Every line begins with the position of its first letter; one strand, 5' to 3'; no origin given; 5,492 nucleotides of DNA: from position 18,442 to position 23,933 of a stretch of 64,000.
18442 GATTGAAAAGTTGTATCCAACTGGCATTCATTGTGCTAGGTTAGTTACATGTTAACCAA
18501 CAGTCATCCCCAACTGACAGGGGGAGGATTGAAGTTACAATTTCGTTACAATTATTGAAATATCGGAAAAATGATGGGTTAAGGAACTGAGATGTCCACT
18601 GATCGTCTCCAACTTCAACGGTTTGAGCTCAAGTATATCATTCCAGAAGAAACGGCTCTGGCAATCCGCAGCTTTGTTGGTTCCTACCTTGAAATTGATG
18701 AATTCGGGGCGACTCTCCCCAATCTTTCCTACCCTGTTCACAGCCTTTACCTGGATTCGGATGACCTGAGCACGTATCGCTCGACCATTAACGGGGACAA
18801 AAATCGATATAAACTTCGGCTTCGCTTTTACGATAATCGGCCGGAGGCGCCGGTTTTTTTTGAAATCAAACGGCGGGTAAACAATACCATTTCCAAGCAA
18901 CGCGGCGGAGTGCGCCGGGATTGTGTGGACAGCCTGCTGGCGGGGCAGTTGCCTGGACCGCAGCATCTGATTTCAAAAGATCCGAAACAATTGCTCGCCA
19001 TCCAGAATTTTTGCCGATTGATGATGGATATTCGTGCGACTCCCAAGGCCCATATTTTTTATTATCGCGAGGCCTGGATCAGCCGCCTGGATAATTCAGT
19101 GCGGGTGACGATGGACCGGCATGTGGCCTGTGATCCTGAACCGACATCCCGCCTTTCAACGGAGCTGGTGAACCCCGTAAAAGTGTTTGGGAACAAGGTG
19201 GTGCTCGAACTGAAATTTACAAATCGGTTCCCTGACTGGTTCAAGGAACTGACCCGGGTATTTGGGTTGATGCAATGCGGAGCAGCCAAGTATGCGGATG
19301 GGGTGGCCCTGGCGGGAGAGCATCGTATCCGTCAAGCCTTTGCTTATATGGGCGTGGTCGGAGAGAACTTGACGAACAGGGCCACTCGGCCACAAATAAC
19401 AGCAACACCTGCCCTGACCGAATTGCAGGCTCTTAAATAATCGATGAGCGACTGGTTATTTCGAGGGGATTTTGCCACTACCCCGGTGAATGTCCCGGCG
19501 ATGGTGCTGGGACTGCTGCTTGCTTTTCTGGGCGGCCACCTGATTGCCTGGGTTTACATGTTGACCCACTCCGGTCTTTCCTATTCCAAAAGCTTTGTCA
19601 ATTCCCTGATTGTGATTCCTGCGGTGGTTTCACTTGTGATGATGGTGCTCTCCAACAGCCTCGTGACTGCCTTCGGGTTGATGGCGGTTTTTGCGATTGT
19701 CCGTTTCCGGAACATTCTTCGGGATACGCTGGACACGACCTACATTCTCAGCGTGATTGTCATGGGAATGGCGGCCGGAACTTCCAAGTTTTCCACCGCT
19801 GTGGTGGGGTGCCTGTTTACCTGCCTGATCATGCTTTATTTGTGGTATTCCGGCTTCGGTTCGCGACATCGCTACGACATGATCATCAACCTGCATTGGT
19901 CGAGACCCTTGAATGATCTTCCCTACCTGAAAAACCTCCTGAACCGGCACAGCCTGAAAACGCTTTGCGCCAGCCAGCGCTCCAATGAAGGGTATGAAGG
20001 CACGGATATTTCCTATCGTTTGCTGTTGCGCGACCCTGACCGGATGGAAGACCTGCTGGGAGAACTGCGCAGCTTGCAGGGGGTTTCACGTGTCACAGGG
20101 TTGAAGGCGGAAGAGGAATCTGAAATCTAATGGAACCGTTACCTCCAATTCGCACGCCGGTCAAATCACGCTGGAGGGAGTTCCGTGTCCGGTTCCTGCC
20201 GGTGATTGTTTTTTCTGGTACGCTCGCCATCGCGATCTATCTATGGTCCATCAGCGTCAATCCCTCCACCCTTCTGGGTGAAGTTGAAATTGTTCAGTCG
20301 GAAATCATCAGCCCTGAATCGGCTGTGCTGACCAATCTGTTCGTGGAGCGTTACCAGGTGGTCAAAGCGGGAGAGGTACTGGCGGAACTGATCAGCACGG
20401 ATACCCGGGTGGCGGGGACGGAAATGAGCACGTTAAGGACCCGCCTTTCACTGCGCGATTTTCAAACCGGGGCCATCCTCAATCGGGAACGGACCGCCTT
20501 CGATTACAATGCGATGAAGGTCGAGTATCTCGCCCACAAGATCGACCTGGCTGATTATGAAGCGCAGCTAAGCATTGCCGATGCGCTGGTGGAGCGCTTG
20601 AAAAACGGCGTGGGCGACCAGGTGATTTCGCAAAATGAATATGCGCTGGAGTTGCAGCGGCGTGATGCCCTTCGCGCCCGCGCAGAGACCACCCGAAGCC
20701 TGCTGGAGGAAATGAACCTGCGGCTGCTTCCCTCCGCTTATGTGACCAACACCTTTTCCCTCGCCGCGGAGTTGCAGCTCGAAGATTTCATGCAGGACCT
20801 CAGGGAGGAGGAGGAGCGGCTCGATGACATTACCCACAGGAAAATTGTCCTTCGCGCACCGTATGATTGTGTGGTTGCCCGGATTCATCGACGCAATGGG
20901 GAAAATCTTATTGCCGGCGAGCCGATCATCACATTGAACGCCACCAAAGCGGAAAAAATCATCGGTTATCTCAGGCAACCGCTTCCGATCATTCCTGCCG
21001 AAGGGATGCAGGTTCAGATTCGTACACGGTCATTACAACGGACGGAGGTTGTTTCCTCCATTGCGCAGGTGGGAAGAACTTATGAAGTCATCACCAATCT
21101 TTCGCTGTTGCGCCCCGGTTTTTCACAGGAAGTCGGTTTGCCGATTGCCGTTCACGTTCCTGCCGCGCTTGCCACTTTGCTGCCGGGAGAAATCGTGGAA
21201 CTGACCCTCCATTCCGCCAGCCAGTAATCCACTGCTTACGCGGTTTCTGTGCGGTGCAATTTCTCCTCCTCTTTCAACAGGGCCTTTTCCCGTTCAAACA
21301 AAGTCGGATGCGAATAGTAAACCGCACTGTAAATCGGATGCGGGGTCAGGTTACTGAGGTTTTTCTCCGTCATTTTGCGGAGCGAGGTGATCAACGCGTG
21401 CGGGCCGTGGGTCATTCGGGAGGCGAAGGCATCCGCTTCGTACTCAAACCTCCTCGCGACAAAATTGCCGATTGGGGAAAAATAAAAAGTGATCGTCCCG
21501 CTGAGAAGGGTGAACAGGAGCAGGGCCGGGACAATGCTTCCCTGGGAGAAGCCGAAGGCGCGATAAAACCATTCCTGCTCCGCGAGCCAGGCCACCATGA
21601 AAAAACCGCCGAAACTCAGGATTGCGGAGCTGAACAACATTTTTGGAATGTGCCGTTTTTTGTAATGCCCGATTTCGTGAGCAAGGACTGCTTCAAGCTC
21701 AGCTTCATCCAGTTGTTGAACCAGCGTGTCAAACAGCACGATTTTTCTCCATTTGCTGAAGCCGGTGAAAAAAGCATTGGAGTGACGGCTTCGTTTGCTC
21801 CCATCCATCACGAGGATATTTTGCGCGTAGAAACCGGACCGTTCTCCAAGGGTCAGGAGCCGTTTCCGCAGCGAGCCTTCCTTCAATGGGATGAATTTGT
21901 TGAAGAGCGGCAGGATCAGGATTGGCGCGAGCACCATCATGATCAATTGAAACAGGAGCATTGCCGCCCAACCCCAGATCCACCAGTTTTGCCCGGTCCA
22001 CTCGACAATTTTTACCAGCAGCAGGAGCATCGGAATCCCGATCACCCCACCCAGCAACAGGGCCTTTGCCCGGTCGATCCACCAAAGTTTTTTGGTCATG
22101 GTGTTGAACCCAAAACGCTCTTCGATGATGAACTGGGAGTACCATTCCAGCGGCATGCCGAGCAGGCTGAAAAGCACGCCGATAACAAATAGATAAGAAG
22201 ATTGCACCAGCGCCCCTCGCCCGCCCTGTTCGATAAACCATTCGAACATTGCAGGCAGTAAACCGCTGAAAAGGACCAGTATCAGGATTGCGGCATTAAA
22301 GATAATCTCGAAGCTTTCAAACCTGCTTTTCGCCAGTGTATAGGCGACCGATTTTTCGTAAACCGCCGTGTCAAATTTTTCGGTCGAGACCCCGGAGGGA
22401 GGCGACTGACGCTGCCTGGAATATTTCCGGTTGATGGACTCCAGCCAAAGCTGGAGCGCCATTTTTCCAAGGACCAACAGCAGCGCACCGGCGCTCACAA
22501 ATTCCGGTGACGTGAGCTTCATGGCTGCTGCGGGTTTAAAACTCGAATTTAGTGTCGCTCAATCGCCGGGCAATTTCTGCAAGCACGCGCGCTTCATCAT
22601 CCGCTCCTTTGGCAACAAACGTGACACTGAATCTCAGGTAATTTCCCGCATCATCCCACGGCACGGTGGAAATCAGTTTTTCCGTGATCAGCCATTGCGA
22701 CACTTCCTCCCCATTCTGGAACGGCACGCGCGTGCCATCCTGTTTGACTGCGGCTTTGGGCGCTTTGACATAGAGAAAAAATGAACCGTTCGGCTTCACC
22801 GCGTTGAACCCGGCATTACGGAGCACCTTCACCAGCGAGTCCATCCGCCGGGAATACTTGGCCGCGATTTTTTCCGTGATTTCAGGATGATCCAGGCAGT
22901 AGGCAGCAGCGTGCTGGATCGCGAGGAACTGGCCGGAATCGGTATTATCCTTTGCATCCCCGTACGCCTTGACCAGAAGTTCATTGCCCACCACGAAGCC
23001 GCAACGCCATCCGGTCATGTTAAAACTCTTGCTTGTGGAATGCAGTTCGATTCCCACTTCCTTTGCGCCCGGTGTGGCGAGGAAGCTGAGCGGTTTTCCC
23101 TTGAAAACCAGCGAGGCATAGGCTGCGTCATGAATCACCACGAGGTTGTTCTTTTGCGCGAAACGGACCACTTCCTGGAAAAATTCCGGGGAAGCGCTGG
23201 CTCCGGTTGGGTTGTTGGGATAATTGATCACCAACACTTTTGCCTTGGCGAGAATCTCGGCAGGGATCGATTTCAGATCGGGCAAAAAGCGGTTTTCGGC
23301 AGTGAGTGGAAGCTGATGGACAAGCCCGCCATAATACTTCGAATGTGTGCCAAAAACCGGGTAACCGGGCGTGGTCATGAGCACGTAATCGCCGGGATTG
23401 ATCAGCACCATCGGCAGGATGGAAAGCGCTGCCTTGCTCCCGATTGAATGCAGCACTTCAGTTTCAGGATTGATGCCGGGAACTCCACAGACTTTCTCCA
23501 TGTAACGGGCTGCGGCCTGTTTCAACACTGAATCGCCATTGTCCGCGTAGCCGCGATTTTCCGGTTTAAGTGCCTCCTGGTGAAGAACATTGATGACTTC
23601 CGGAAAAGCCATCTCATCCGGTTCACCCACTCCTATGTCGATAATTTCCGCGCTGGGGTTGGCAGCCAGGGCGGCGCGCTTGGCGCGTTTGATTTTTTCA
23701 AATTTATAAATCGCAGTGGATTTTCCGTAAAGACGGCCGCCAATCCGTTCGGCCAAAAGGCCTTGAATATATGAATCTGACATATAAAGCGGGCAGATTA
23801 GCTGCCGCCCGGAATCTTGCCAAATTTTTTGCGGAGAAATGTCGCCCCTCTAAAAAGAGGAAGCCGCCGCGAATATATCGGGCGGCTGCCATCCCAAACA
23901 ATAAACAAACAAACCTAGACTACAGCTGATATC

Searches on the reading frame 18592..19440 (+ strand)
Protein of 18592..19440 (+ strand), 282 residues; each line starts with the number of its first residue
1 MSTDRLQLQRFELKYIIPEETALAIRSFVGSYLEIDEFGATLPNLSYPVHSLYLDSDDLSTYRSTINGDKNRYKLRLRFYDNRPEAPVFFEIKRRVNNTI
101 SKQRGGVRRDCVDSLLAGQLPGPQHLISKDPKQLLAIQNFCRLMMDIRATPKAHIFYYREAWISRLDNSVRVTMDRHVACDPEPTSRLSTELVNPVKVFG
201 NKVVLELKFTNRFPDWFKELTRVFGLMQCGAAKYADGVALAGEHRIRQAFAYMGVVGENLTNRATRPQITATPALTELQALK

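Call 111: search_protein_families(library=pfam, proteins=[window:18592-19440:+], max_evalue=0.000001)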
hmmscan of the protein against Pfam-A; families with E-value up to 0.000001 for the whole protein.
window:18592-19440:+ (282 aa): 1 family
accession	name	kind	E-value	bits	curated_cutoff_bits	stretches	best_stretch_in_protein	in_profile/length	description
PF09359.15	VTC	-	1.7e-37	129.7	23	1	10-240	2-233/235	VTC domain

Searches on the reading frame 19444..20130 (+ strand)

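Call 111: search_protein_families(library=pfam, proteins=[window:19444-20130:+], max_evalue=0.000001)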
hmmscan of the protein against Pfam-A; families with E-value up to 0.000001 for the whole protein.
window:19444-20130:+ (228 aa): 1 family
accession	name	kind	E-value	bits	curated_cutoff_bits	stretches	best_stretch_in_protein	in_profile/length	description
PF16316.10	DUF4956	-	4.7e-13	49.6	30.6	1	36-135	11-108/169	Domain of unknown function (DUF4956)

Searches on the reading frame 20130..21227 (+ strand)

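Call 111: search_protein_families(library=pfam, proteins=[window:20130-21227:+], max_evalue=0.000001)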
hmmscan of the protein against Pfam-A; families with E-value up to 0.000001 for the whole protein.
window:20130-21227:+ (365 aa): 1 family
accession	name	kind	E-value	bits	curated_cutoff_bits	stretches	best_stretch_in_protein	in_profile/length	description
PF13437.12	HlyD_3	-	2e-07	32.2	22.2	0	240-314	1-76/106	HlyD family secretion protein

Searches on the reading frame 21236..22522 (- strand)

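Call 111: search_protein_families(library=pfam, proteins=[window:21236-22522:-], max_evalue=0.000001)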
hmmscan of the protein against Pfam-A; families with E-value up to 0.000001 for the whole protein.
window:21236-22522:- (428 aa): 2 families
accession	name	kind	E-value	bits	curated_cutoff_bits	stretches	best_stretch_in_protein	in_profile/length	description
PF16491.10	Peptidase_M48_N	-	6.1e-51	173.2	27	1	32-209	3-179/179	CAAX prenyl protease N-terminal, five membrane helices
PF01435.24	Peptidase_M48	-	5.6e-33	114.8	20.3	1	212-418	1-185/186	Peptidase family M48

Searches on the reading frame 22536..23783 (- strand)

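Call 111: search_protein_families(library=pfam, proteins=[window:22536-23783:-], max_evalue=0.000001)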
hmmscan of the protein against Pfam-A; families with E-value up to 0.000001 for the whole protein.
window:22536-23783:- (415 aa): 1 family
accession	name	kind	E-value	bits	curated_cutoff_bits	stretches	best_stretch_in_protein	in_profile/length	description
PF00155.27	Aminotran_1_2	-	2.6e-50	172.1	19.7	1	46-402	2-358/361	Aminotransferase class I and II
